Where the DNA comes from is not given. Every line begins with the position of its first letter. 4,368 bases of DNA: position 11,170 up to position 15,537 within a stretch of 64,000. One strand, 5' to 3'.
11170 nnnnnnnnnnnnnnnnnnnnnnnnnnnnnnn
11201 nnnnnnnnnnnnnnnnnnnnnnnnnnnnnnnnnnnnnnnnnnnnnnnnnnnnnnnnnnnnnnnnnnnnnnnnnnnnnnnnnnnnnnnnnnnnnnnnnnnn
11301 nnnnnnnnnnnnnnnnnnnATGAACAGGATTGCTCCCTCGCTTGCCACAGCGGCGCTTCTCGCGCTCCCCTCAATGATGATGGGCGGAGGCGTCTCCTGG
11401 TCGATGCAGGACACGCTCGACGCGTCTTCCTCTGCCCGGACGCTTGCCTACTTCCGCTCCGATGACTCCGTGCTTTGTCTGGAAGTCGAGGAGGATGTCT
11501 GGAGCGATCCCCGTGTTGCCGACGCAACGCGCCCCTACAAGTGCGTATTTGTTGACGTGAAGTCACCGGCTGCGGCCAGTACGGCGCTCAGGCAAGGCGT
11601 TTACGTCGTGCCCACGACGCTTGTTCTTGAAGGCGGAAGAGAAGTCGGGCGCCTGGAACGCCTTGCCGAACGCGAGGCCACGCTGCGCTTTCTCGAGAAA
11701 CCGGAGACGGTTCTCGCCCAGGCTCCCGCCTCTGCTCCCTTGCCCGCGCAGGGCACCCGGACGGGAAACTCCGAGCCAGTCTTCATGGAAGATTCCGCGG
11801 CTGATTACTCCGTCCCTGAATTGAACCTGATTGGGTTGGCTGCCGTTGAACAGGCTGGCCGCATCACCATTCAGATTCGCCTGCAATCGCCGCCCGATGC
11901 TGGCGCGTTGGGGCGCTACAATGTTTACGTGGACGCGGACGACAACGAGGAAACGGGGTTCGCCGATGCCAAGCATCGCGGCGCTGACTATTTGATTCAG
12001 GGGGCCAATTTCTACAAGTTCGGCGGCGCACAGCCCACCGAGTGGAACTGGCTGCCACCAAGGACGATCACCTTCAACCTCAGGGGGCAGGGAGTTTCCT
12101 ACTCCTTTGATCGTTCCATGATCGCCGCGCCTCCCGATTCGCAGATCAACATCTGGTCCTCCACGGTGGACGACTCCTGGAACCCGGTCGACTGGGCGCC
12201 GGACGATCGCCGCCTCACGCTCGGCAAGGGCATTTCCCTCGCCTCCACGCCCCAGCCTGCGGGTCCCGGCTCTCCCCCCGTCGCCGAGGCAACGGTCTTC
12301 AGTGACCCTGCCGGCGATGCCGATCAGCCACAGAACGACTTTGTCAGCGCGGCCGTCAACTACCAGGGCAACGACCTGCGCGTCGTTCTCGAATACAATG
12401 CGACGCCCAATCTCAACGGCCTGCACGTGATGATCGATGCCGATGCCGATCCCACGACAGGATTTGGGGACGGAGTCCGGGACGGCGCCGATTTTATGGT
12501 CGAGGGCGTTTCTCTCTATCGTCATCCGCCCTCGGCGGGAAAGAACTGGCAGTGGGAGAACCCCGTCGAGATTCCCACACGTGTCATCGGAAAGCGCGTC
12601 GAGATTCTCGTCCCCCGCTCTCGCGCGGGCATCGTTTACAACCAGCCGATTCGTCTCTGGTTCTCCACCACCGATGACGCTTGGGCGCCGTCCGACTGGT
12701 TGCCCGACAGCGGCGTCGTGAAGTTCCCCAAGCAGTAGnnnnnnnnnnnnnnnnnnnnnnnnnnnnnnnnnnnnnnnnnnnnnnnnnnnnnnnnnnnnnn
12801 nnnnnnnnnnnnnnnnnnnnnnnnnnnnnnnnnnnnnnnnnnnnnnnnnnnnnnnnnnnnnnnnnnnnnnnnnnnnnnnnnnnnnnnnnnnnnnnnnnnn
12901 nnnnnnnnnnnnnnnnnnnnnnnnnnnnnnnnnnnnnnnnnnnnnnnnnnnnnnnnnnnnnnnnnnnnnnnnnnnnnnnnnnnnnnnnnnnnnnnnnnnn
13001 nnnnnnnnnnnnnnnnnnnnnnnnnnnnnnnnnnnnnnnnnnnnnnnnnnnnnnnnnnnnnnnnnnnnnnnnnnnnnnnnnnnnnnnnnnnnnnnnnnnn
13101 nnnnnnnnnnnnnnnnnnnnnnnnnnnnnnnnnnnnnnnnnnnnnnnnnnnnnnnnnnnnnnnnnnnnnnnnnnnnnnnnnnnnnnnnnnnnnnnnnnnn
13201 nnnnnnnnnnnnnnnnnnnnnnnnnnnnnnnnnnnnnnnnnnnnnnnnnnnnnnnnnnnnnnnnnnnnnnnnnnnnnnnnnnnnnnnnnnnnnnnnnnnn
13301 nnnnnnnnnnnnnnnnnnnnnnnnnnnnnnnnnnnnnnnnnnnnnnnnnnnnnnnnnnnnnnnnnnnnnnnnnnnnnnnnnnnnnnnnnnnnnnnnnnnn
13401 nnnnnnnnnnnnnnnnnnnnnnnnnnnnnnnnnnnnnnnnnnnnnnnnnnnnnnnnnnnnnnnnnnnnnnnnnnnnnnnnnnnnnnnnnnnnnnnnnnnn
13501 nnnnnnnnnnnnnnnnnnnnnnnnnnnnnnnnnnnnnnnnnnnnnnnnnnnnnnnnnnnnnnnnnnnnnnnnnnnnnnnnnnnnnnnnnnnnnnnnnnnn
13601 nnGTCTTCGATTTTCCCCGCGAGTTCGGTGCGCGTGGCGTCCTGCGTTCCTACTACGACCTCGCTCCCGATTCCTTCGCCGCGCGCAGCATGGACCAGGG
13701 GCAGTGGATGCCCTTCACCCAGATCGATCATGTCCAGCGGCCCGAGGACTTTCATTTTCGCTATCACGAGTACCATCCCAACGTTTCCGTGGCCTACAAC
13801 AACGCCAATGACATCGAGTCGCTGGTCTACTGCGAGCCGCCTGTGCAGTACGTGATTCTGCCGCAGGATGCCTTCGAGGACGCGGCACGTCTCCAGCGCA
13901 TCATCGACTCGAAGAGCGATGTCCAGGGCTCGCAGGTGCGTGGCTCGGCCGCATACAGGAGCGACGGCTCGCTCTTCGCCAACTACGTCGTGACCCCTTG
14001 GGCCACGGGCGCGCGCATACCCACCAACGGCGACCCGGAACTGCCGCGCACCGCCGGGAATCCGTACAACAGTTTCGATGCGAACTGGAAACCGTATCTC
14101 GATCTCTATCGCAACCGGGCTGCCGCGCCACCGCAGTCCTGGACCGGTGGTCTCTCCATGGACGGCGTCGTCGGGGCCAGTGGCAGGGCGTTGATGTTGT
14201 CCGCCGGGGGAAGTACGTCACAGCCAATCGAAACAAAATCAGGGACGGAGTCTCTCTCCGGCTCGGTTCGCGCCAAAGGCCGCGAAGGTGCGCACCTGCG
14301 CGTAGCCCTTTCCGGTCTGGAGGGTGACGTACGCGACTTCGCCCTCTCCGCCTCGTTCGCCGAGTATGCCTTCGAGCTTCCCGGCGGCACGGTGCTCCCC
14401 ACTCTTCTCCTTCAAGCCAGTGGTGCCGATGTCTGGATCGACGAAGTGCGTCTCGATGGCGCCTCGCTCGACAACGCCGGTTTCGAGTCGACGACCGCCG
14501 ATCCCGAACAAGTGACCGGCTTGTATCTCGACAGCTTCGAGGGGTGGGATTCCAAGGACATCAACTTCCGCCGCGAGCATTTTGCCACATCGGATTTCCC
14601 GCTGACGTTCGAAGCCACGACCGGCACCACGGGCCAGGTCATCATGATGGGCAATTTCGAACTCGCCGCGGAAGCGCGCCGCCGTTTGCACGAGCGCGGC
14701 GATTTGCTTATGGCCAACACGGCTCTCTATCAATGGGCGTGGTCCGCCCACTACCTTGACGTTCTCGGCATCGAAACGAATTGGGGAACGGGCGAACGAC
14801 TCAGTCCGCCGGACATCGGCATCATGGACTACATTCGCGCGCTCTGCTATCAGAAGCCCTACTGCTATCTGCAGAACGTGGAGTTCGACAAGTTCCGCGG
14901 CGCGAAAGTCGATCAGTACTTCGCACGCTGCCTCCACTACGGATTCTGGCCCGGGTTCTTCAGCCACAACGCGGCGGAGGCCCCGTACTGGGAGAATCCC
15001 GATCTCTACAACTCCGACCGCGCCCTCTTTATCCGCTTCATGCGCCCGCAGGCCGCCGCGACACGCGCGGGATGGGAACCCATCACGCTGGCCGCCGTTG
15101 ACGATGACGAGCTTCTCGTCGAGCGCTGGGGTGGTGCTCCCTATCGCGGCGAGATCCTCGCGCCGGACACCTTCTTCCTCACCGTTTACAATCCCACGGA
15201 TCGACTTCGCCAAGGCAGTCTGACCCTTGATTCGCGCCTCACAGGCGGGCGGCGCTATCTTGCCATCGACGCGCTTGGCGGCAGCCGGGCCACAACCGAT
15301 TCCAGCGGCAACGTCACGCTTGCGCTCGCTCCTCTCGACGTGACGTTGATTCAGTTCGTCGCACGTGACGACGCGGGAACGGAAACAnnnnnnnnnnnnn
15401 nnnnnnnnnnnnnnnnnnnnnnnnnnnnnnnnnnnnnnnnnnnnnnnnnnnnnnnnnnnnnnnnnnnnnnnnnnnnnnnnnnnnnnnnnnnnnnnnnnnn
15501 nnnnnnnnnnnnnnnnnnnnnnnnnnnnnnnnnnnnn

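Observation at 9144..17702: Operon coupling a Gfo/Idh/MocA oxidoreductase, a GHMP sugar kinase and a GalT/HIT-type nucleotidyltransferase with two large secreted proteins: candidate novel Leloir-like salvage pathway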

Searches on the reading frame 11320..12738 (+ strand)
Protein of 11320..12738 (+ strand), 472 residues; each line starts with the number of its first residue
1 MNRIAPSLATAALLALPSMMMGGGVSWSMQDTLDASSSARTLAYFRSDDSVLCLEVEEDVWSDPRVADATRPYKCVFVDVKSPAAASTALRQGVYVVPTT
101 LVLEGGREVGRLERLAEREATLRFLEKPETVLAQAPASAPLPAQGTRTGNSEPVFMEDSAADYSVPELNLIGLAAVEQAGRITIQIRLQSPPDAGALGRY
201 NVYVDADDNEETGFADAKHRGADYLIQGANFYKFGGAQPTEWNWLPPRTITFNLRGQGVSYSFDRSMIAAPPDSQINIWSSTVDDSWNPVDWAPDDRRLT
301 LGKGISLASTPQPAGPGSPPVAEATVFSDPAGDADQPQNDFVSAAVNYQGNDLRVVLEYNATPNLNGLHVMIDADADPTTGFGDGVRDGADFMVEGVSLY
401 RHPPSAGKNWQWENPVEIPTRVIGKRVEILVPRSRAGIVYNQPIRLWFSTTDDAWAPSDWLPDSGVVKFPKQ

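Call 7: search_protein_families(library=pfam, proteins=[window:11320-12738:+], max_evalue=0.01)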
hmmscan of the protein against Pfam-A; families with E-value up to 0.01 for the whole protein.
window:11320-12738:+ (472 aa): 0 families

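Call 8: search_protein_families(library=ncbifam, proteins=[window:11320-12738:+], max_evalue=0.01)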
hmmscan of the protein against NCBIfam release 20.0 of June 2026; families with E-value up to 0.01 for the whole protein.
window:11320-12738:+ (472 aa): 0 families

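Call 28: find_homologous_proteins(query=window:11320-12738:+)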
Query window:11320-12738:+ (472 aa): 3 proteins with E <= 0.001 among 8000 candidates.
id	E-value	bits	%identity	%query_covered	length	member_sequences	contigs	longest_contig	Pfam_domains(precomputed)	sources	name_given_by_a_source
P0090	0.0e+0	1075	100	100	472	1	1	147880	-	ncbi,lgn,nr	ncbi:MAG: primary-amine oxidase [Candidatus Sumerlaeota bacterium]|nr:primary-amine oxidase [Candida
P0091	4.2e-81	291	36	99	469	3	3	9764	-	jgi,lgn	jgi:hypothetical protein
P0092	8.3e-59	218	30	92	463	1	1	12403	-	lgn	-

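Call 32: search_protein_families(library=pfam, proteins=[window:11320-12738:+], max_evalue=0.1)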
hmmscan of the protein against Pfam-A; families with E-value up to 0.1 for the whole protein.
window:11320-12738:+ (472 aa): 2 families
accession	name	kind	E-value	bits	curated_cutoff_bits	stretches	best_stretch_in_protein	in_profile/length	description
PF13899.12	Thioredoxin_7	-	0.012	16.2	27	1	42-103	21-81/83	Thioredoxin-like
PF13098.12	Thioredoxin_2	-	0.063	14.1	27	0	38-111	5-90/104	Thioredoxin-like domain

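Call 68: predict_structure(alignment_id=A4)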
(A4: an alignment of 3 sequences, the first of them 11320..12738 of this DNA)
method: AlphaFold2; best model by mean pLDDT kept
length: 472 residues; sequences in the alignment: 3
mean_pLDDT: 62.1   pTM: 0.36
mean pLDDT of the five models: 62.1, 59.5, 59.1, 57.8, 53.6
residues with pLDDT >= 90: 1; 70-90: 208; 50-70: 129; < 50: 134
segments of 3 or more residues with pLDDT < 50: 1-23, 50-55, 130-163, 285-335, 453-472
pLDDT, mean of each block of 10 residues (from residue 1): 27 30 66 65 73 54 84 83 64 62 79 74 77 30 23 39 57 63 72 64 78 67 80 77 74 68 76 68 49 37 26 27 39 53 66 76 76 78 70 87 83 85 81 70 68 40 38 31
secondary structure, 60 per line:
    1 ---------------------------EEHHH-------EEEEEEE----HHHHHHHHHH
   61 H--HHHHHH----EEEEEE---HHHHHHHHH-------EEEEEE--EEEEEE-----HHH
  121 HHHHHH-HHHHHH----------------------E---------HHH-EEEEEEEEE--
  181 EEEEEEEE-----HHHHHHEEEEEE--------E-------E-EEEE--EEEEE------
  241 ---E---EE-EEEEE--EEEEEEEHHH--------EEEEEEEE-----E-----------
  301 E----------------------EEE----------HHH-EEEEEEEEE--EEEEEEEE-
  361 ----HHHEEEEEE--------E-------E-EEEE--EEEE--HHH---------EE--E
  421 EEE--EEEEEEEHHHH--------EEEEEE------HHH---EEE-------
elements in order: E40-46 H51-61 H64-69 E74-79 H83-91 E99-104 E107-112 H118-126 H128-133 E170-178 E181-188 H194-199 E200-205 E224-227 E230-234 E251-255 E258-264 E276-283 E324-326 E341-349 E352-359 E368-373 E392-395 E398-401 E420-423 E426-432 H433-436 E445-450 E463-465

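Call 73: fold_search(model_id=the predicted structure, library=pdb)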
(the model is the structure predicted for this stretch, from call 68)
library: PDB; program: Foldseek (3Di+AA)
matches with E <= 10: 1766; with E <= 0.001: 85
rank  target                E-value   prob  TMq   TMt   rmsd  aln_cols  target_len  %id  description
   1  1ug9                  7.4e-06  1.00  0.19  0.10  18.8       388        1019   12  Crystal Structure of Glucodextranase from Arthrobacter globiformis I42 (released 2003-12-09)
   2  1uc7_A                1.0e-04  1.00  0.20  0.67   3.3       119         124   20  Crystal structure of DsbDgamma (released 2004-04-27)
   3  6sne_D                1.8e-04  0.97  0.16  0.27  16.7       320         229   12  crystal structure of LN01 Fab in complex with an HIV-1 gp41 peptide (released 2019-11-06)
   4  2lst_MODEL_1_A        1.9e-04  1.00  0.20  0.68   2.6       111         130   26  Solution structure of a thioredoxin from Thermus thermophilus (released 2012-05-16)
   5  6fxn_F                2.0e-04  0.92  0.14  0.25  16.0       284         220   10  Crystal structure of human BAFF in complex with Fab fragment of anti-BAFF antibody belimumab (released 2018-04-04)
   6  2axo                  2.3e-04  0.99  0.16  0.29  21.4       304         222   10  X-Ray Crystal Structure of Protein AGR_C_4864 from Agrobacterium tumefaciens. Northeast Structural Genomics Consortium T (released 2005-09-13)
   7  5k9j_H                2.3e-04  0.91  0.15  0.24  15.9       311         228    9  Crystal structure of multidonor HV6-1-class broadly neutralizing Influenza A antibody 56.a.09 isolated following H5 im (released 2016-07-27)
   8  7uvs_D                2.3e-04  0.77  0.11  0.19  16.2       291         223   10  Pfs230 domain 1 bound by LMIV230-02 Fab (released 2023-02-15)
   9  6zcz_H                2.4e-04  0.93  0.14  0.26  16.3       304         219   10  Crystal structure of receptor binding domain of SARS-CoV-2 Spike glycoprotein in ternary complex with EY6A Fab and a n (released 2020-06-24)
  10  5k9k_A                2.4e-04  0.77  0.13  0.22  16.5       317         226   10  Crystal structure of multidonor HV6-1-class broadly neutralizing Influenza A antibody 56.a.09 in complex with Hemagglu (released 2016-12-21)
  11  5gry_A                2.6e-04  0.99  0.17  0.30  17.6       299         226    7  Crystal structure of disulfide-bonded diabody (released 2016-10-12)
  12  6snd_H                2.6e-04  0.97  0.18  0.30  15.2       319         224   13  crystal structure of LN01 Fab in complex with an HIV-1 gp41 peptide (released 2019-11-06)
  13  8jeo_B                2.6e-04  0.90  0.14  0.24  15.7       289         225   10  Crystal structure of TIGIT in complexed with Tiragolumab (released 2024-02-28)
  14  2voc_A                2.7e-04  1.00  0.19  0.70   2.8       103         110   22  THIOREDOXIN A ACTIVE SITE MUTANTS FORM MIXED DISULFIDE DIMERS THAT RESEMBLE ENZYME-SUBSTRATE REACTION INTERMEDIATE (released 2009-03-10)
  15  8jeo_E                2.9e-04  0.90  0.14  0.24  15.3       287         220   10  Crystal structure of TIGIT in complexed with Tiragolumab (released 2024-02-28)
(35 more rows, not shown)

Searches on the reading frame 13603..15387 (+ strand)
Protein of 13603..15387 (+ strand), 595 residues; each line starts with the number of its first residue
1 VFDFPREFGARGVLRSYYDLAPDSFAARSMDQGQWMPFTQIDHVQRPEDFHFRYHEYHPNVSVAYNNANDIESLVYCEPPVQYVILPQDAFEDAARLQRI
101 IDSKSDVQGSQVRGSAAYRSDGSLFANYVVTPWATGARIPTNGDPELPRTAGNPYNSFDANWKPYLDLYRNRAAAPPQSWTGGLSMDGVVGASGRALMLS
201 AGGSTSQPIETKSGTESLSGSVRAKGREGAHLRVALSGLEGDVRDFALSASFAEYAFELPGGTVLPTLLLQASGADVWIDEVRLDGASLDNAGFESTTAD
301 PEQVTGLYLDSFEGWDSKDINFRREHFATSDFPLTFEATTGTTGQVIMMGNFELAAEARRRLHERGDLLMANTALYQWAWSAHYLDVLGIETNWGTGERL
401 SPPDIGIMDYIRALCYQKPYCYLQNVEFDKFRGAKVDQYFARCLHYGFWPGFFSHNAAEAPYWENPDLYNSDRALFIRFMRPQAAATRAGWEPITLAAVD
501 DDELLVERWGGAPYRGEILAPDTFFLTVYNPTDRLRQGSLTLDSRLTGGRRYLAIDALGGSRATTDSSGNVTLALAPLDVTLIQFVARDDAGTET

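Call 86: search_protein_representatives(alignment_id=A6)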
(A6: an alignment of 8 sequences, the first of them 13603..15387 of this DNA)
Query: 8 sequences, 588 profile positions. Proteins with E-value up to 0.001 (for the whole library): 1419; up to 1e-10: 1012; up to 1e-30: 461. The best 150 are listed.
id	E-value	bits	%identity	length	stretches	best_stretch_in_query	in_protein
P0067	1.6e-293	990.8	-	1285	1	1-587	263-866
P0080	1.4e-282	954.6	-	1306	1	1-587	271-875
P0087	1.0e-260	882.4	-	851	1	2-585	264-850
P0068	4.4e-252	853.9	-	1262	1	1-587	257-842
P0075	4.7e-252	853.8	-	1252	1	1-586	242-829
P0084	4.4e-243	824.2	-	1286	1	1-583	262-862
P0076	5.5e-241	817.3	-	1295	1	1-587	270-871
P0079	1.2e-234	796.3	-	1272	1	1-587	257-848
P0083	3.8e-219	745.2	-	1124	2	291-587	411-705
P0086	1.2e-207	707.2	-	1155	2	291-587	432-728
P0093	4.3e-193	659.1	-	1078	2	294-586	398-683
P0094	1.7e-158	544.9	-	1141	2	285-585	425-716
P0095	4.2e-156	537.0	-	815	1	200-586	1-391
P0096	7.4e-114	397.5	-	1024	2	264-575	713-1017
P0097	4.1e-112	391.7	-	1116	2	258-579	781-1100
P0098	2.5e-111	389.1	-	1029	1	2-576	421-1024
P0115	1.1e-100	353.9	-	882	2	294-577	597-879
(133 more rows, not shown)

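Call 88: search_protein_families(library=pfam, alignment_id=A7, max_evalue=0.001)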
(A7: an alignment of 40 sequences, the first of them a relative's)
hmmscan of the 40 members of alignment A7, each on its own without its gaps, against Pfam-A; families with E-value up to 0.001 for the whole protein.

A. member 1, P0093 (1078 aa): 2 families
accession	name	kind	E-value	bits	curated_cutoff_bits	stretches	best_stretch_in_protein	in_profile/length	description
PF22633.2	F5_F8_type_C_2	-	5.3e-09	37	27.8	1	958-1055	3-91/91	NedA-like, galactose-binding domain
PF00754.31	F5_F8_type_C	-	2.7e-07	31.2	28.2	1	949-1059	9-114/127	F5/8 type C domain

B. families by the number of members that match (of 40 scanned): 19 families
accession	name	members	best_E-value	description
PF22633.2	F5_F8_type_C_2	7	3.7e-11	NedA-like, galactose-binding domain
PF00754.31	F5_F8_type_C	7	5.5e-11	F5/8 type C domain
PF10633.15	NPCBM_assoc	5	9.1e-09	NPCBM-associated, NEW3 domain of alpha-galactosidase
PF22637.2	CBM_4_9_1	3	3.8e-07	BppA domain 1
PF24135.1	DUF7402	2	0.00017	Domain of unknown function (DUF7402)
PF00395.25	SLH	1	8.7e-32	S-layer homology domain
PF13472.12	Lipase_GDSL_2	1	4.4e-24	GDSL-like Lipase/Acylhydrolase family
PF09136.16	Glucodextran_B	1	7e-19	Glucodextranase, domain B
PF17957.7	Big_7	1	4.3e-16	Bacterial Ig domain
PF02368.24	Big_2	1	2.9e-13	Bacterial Ig-like domain (group 2)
PF00657.28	Lipase_GDSL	1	1.1e-12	GDSL-like Lipase/Acylhydrolase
PF12733.13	Cadherin-like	1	2.4e-11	Cadherin-like beta sandwich domain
PF06452.16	CBM9_1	1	2.6e-10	Carbohydrate family 9 binding domain-like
PF19077.6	Big_13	1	3.5e-09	Bacterial Ig-like domain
PF02018.23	CBM_4_9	1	7.5e-05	Carbohydrate binding domain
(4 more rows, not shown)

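Call 91: find_encoding_contigs(protein=P0098, flank=10000, max_places=2)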
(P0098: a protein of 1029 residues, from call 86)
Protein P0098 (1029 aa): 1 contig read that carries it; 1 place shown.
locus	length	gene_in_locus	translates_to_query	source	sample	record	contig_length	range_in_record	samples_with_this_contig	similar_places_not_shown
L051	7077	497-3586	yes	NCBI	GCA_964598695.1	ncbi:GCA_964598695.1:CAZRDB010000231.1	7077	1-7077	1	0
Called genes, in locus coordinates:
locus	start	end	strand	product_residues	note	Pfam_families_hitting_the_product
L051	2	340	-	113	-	?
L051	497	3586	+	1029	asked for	-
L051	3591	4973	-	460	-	PF20013:GAP1-N2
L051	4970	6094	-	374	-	PF13646:HEAT_2, PF02985:HEAT (faint), PF03130:HEAT_PBS (faint), PF13513:HEAT_EZ (faint), PF00514:Arm (faint), PF13646:HEAT_2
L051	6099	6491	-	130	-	-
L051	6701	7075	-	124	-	?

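Call 92: find_encoding_contigs(protein=P0115, flank=10000, max_places=2)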
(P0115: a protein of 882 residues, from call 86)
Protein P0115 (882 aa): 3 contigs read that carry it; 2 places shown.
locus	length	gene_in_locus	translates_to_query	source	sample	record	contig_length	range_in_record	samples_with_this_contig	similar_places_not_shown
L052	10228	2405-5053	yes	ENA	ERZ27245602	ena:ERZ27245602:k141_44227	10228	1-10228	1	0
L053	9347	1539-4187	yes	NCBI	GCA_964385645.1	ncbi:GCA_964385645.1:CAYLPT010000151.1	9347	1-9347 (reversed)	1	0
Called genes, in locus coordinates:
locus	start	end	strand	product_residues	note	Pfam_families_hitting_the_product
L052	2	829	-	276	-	?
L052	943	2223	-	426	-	PF08013:GatZ_KbaZ-like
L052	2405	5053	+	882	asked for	-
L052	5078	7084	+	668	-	PF20581:DUF6785, PF20580:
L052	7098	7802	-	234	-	PF02593:DUF166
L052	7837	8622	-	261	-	PF00809:Pterin_bind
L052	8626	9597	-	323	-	PF03599:CdhD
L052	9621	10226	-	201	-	?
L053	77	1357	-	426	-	PF08013:GatZ_KbaZ-like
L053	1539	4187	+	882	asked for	-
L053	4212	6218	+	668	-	PF20581:DUF6785, PF20580:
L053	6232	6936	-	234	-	PF02593:DUF166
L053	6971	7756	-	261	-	PF00809:Pterin_bind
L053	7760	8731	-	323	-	PF03599:CdhD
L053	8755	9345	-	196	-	PF07085:DRTGG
